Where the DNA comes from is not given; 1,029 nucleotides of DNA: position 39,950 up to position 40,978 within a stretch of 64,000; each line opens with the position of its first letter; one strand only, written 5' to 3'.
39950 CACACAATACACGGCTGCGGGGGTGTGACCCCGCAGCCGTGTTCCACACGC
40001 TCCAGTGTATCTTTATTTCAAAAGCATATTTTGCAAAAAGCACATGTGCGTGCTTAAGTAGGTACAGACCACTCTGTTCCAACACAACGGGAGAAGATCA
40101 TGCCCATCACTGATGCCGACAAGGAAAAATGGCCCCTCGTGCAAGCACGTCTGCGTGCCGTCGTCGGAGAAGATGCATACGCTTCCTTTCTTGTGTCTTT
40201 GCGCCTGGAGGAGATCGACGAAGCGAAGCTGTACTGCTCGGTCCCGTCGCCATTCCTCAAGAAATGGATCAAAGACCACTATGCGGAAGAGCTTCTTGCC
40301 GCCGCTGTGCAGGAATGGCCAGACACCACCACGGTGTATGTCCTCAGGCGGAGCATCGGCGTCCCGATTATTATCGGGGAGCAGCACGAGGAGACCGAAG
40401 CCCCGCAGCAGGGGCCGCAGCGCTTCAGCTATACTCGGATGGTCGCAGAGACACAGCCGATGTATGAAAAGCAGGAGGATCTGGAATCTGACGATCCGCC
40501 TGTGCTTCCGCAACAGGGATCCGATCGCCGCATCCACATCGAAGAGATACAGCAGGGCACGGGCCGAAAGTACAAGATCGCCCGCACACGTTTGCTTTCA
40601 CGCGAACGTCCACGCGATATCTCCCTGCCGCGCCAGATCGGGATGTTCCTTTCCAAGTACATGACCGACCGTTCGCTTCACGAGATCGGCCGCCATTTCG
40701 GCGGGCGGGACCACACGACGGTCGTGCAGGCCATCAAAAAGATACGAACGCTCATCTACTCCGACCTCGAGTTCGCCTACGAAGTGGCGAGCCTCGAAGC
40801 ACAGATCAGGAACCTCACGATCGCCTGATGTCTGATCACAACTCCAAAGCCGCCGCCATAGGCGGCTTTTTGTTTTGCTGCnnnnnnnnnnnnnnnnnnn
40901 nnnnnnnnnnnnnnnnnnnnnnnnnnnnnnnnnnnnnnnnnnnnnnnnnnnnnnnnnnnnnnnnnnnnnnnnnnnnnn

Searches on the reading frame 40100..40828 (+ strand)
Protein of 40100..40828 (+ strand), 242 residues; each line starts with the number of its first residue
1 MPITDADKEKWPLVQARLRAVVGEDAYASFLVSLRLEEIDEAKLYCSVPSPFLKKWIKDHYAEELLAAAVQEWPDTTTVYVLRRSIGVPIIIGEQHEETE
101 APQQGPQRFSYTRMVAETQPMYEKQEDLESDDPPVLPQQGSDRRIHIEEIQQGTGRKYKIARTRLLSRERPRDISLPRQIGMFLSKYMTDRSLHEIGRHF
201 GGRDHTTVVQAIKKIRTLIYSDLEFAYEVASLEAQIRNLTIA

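Call 61: search_protein_families(library=pfam, proteins=[window:40100-40828:+], max_evalue=0.001)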
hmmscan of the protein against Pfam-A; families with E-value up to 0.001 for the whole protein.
window:40100-40828:+ (242 aa): 2 families
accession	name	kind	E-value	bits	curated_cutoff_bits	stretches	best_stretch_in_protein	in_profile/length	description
PF08299.17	Bac_DnaA_C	-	3.9e-23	81.7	31.5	1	147-215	1-69/69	Bacterial dnaA protein helix-turn-helix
PF11638.13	DnaA_N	-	2.1e-13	50.2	24.6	1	9-69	2-63/65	DnaA N-terminal domain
